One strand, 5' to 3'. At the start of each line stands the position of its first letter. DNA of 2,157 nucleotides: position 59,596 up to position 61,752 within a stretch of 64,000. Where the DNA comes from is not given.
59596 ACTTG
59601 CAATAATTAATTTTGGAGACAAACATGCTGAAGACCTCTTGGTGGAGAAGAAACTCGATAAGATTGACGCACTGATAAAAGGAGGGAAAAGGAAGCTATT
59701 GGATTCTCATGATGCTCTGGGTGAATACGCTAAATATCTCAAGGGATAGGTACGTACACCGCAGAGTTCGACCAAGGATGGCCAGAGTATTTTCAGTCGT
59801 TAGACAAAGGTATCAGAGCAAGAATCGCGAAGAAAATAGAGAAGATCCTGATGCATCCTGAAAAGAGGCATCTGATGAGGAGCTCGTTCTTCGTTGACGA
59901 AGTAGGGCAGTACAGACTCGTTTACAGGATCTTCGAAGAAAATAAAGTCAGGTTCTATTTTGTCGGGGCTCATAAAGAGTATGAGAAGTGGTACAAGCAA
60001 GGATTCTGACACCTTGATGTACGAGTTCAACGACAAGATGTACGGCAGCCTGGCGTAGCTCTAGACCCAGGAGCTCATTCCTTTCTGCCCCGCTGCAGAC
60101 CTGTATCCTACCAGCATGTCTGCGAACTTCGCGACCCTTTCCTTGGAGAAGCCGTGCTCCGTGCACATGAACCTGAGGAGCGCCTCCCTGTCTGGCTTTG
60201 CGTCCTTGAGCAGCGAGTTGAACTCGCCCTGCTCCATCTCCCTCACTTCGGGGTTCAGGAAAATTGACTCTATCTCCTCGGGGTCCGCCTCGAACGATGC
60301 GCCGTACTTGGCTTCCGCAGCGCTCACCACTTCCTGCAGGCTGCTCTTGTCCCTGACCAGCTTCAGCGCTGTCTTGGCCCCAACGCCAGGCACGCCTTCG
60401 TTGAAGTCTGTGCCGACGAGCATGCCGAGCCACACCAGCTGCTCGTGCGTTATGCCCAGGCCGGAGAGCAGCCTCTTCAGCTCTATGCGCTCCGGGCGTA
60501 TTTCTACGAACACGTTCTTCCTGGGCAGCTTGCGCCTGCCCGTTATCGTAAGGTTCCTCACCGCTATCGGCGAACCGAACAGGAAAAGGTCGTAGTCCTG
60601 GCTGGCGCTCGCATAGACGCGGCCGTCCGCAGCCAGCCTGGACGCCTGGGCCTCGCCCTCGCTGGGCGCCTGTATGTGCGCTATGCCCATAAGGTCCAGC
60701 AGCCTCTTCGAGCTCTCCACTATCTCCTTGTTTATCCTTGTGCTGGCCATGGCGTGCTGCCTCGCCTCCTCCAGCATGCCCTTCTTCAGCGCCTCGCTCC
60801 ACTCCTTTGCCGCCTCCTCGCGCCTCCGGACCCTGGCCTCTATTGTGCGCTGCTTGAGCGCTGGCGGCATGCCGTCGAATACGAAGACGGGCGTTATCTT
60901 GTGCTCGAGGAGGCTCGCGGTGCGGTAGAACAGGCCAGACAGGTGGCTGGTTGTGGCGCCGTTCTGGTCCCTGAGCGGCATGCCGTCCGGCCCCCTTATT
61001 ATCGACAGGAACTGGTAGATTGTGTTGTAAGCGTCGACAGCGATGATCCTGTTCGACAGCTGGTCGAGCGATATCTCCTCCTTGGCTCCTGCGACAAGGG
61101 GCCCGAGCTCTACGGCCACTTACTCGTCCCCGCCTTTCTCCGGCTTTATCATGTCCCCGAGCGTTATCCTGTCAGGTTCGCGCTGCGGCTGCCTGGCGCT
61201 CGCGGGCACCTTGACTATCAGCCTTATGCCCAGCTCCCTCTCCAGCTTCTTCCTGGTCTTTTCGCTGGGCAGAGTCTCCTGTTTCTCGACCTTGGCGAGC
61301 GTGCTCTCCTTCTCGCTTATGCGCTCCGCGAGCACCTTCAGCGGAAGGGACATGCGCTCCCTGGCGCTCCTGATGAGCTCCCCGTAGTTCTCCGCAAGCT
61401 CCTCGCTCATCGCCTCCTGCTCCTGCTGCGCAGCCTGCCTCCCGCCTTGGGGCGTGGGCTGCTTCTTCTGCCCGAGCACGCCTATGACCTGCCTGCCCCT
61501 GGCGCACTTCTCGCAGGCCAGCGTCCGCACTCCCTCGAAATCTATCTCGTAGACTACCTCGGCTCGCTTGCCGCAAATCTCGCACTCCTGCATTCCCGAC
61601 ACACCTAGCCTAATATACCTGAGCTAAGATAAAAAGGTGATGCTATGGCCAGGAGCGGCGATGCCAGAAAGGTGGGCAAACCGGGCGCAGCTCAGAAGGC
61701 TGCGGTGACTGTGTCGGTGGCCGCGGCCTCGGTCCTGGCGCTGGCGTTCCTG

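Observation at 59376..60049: Toxin-antitoxin cassette inserted into the 3' end of a gene, with a 24-30 bp direct repeat that supplies a replacement C-terminus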

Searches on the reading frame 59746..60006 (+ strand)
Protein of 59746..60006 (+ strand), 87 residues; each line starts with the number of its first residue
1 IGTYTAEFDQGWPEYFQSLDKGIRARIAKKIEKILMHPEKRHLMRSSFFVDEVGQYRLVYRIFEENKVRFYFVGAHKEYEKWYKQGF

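Call 5: search_protein_families(library=pfam, proteins=[window:59749-60006:+], max_evalue=0.1)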
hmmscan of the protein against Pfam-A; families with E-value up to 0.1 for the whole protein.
window:59749-60006:+ (86 aa): 2 families
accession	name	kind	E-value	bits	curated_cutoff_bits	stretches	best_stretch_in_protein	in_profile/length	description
PF05016.21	ParE_toxin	-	0.00036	21.5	23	1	16-77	16-87/89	ParE toxin of type II toxin-antitoxin system, parDE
PF09907.15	HigB_toxin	-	0.00082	20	27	1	53-80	45-73/74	HigB_toxin, RelE-like toxic component of a toxin-antitoxin system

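Call 18: find_homologous_proteins(query=window:59746-60006:+, max_evalue=0.01)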
Query window:59746-60006:+ (87 aa): 45 proteins with E <= 0.01 among 45 candidates.
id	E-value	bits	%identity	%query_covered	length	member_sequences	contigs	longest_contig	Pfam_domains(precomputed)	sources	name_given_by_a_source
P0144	1.6e-35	139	76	100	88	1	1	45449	-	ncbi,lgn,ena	-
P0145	2.6e-35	138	77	98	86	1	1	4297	-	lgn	-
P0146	3.8e-35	138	75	97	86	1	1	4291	-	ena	-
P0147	5.2e-35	137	72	100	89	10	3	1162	PF09907.16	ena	-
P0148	6.6e-35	137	73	97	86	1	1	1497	-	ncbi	-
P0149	8.2e-35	136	76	98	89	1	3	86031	-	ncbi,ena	-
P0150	1.1e-34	136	72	100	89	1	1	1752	-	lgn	-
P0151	3.1e-34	135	73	97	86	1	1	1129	PF05016.22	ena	-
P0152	3.9e-34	134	72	100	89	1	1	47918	-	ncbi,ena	-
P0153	1.2e-33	133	70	100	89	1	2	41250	-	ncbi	-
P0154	1.3e-33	133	72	98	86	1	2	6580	PF05016.22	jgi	jgi:mRNA-degrading endonuclease RelE of RelBE toxin-antitoxin system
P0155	2.2e-33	132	69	98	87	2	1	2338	-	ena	-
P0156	2.9e-33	132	73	97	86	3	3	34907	-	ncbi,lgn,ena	-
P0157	3.3e-33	131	70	100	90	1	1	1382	-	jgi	jgi:mRNA-degrading endonuclease RelE of RelBE toxin-antitoxin system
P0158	6.6e-33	130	72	98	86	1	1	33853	-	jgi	jgi:mRNA-degrading endonuclease RelE of RelBE toxin-antitoxin system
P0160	1.1e-32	130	67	98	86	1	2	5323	PF05016.22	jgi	jgi:mRNA-degrading endonuclease RelE of RelBE toxin-antitoxin system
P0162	3.6e-32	128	68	97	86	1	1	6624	PF09907.16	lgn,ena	-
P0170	4.4e-29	118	68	98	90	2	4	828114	PF09907.16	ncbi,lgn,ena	-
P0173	1.2e-28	117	66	97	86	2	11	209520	PF05016.22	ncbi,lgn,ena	-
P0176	4.5e-28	115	63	98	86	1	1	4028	PF05016.22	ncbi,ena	-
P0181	8.6e-27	111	63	97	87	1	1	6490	PF05016.22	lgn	-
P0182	9.0e-27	111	61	94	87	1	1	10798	PF05016.22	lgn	-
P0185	1.2e-25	107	59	97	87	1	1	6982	PF05016.22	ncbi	ncbi:MAG: type II toxin-antitoxin system RelE/ParE family toxin [Candidatus Micrarchaeota archaeon]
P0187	1.6e-23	100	59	95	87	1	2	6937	PF05016.22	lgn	-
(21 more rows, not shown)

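Call 61: search_solved_structures(query=A3, max_evalue=1)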
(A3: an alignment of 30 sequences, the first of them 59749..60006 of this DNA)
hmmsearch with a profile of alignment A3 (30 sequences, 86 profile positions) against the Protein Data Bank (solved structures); distinct sequences matched with E-value up to 1: 8.
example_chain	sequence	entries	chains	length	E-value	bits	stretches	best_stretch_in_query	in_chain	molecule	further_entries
4v7k_Ay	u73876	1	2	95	0.00026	24.4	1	2-78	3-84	Toxin relE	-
4fxe_D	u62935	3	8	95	0.00033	24.1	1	2-77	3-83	mRNA interferase RelE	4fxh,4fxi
2kc8_A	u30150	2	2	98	0.00037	23.9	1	2-76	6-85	Toxin relE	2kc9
4v7j_Ay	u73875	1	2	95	0.0004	23.8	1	2-77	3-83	Toxin relE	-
2khe_A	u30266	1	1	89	0.054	17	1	2-77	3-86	Toxin-like protein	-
5ycl_B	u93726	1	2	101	0.31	14.6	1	19-79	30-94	mRNA interferase HigB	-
5ifg_A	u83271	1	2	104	0.33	14.5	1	19-79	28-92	mRNA interferase HigB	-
6kml_A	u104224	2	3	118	0.44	14.1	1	35-79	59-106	mRNA interferase toxin HigB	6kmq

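Call 70: find_encoding_contigs(protein=P0144, flank=2500, max_places=3)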
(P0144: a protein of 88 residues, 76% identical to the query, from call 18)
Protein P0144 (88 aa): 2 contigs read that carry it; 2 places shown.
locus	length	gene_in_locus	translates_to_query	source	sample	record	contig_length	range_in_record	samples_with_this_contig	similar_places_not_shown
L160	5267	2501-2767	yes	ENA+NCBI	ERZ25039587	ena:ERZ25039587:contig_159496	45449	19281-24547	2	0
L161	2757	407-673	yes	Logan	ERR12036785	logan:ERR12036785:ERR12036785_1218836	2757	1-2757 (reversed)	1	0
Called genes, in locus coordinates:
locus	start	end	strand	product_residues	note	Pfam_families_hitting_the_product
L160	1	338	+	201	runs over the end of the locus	-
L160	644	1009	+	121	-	-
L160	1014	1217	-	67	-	PF08542:Rep_fac_C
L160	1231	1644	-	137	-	-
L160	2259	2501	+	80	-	-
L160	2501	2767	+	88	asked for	-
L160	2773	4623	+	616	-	-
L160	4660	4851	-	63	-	PF00313:CSD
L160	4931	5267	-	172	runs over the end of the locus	PF14378:PAP2_3 (weak), PF01569:PAP2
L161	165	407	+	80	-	-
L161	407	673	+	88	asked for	-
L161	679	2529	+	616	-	-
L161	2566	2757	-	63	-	PF00313:CSD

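Call 71: find_encoding_contigs(protein=P0149, flank=2500, max_places=3)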
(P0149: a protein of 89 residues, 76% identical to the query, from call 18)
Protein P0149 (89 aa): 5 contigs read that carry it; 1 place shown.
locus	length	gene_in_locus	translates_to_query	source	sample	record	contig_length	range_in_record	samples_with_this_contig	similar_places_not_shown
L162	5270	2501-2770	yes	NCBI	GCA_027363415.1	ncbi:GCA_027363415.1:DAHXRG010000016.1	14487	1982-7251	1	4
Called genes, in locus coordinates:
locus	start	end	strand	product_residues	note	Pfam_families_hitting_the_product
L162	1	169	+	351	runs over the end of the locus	PF13439:Glyco_transf_4, PF00534:Glycos_transf_1, PF13692:Glyco_trans_1_4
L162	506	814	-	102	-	PF01725:Ham1p_like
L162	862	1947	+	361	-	PF01321:Creatinase_N, PF00557:Peptidase_M24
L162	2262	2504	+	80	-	-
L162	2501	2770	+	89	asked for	-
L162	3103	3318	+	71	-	-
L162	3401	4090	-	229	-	-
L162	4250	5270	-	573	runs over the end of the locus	PF00749:tRNA-synt_1c, PF03950:tRNA-synt_1c_C, PF20974:tRNA-synt_1c_C2 (weak)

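Call 72: find_encoding_contigs(protein=P0145, flank=2500, max_places=3)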
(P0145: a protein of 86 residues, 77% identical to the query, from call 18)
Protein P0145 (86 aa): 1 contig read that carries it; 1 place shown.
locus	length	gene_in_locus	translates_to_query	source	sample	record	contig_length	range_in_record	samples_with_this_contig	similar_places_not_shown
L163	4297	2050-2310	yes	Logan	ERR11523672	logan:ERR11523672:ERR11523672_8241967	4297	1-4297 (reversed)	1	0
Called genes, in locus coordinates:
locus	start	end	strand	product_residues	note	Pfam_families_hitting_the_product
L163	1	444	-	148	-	?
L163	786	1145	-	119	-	-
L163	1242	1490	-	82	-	-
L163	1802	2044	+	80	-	-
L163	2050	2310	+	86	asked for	-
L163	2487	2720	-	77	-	-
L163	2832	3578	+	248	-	PF00142:Fer4_NifH (faint), PF01656:CbiA, PF02374:ArsA_ATPase (faint), PF06564:CBP_BcsQ (weak), PF10609:ParA, PF13614:AAA_31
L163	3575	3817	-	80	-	-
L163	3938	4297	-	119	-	?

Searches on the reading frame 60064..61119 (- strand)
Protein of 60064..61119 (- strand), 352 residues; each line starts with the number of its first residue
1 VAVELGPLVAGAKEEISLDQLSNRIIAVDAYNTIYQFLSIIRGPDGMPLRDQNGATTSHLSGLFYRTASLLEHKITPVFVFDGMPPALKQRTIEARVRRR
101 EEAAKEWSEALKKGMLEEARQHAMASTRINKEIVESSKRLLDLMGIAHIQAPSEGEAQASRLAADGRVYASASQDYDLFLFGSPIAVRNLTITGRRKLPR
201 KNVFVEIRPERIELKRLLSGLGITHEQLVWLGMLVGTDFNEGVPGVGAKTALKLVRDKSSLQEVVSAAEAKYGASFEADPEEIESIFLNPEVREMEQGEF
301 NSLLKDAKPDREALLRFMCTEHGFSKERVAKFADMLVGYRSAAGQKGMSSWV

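Call 5: search_protein_families(library=pfam, proteins=[window:60064-61119:-], max_evalue=0.1)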
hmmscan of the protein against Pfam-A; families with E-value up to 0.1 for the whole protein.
window:60064-61119:- (352 aa): 5 families
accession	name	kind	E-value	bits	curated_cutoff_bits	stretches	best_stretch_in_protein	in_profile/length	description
PF00867.23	XPG_I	-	7.9e-22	77.9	24.9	1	145-238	1-89/89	XPG I-region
PF00752.23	XPG_N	-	1.8e-19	70.5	22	1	12-103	13-101/101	XPG N-terminal domain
PF01367.25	5_3_exonuc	-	2.3e-05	25.2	40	1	232-279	10-63/97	5'-3' exonuclease, C-terminal SAM fold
PF14520.12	HHH_5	-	0.0089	16.9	27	1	242-270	6-35/57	Helix-hairpin-helix domain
PF11723.14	Aromatic_hydrox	-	0.099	12.6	24.4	0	294-342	184-232/241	Homotrimeric ring hydroxylase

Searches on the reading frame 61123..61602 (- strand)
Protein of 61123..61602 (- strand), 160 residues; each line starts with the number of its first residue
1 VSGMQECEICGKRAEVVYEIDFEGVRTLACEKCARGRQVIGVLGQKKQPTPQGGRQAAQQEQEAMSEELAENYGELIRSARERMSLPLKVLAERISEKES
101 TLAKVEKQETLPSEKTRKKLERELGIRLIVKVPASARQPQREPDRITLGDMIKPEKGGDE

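Call 5: search_protein_families(library=pfam, proteins=[window:61123-61602:-], max_evalue=0.1)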
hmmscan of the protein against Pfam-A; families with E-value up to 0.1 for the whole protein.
window:61123-61602:- (160 aa): 5 families
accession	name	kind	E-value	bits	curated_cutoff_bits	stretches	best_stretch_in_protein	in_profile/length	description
PF01381.28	HTH_3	-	1.3e-05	25.6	23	1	77-128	1-52/55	Helix-turn-helix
PF13560.12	HTH_31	-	0.0043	17.8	27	1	74-115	3-45/64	Helix-turn-helix domain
PF20512.3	PMI_typeI_hel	-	0.033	15.1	23.4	1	55-105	14-62/88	Phosphomannose isomerase type I, helical insertion domain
PF24250.1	HVO_2718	-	0.052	13.8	30.3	0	68-108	107-147/173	Transcription regulator HVO_2718-like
PF09723.15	Zn_ribbon_8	-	0.064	13.7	34.4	0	6-35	7-34/41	Zinc ribbon domain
